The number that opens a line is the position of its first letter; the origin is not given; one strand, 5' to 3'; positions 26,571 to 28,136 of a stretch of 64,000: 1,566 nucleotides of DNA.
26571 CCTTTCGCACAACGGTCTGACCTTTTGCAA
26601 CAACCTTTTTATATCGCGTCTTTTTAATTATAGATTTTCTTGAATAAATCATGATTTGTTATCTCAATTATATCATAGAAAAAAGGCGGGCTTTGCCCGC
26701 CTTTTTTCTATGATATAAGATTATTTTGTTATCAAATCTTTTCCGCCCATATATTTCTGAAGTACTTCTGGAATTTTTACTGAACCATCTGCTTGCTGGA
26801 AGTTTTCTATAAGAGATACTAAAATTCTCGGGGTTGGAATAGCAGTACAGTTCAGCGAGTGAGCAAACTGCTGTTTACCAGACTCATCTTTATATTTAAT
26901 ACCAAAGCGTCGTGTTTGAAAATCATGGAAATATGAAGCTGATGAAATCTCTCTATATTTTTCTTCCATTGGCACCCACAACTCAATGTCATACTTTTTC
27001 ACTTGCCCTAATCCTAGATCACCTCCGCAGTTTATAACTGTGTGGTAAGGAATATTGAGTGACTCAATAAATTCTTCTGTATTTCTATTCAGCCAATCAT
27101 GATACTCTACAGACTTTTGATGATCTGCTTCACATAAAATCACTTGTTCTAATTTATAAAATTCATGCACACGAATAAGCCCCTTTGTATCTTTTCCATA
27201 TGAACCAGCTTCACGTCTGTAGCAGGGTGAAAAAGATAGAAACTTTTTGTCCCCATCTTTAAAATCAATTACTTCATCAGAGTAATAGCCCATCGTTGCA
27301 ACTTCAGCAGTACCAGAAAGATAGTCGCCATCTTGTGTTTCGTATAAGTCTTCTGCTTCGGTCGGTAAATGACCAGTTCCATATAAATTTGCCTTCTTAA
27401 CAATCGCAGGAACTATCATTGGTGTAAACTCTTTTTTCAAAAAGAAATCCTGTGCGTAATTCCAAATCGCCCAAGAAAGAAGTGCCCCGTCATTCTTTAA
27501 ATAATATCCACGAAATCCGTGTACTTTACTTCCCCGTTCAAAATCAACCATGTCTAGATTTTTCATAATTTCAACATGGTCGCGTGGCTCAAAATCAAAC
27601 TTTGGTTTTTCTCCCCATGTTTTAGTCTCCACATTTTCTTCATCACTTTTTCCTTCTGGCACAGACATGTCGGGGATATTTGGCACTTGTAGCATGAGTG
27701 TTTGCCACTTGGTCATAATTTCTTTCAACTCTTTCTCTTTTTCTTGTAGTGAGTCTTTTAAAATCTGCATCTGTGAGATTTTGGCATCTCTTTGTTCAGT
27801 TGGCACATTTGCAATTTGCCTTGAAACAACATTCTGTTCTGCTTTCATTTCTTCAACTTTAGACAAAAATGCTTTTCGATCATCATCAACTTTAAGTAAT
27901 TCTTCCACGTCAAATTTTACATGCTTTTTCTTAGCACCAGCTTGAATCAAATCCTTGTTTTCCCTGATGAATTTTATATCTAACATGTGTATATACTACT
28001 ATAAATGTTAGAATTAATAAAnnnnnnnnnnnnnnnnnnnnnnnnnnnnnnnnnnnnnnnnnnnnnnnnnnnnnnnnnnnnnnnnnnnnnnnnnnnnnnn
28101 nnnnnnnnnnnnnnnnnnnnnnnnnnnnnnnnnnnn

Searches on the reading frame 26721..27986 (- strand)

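Call 88: search_protein_families(library=pfam, max_evalue=0.00001, proteins=[window:26721-27986:-])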
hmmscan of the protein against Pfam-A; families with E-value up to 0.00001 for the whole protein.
window:26721-27986:- (421 aa): 2 families
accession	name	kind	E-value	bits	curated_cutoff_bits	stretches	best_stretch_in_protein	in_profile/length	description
PF00587.30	tRNA-synt_2b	-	7.8e-27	94.9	29.3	1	221-395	11-178/179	tRNA synthetase class II core domain (G, H, P, S and T)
PF02403.27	Seryl_tRNA_N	-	2.8e-23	82.7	28.2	1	1-105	1-108/108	Seryl-tRNA synthetase N-terminal domain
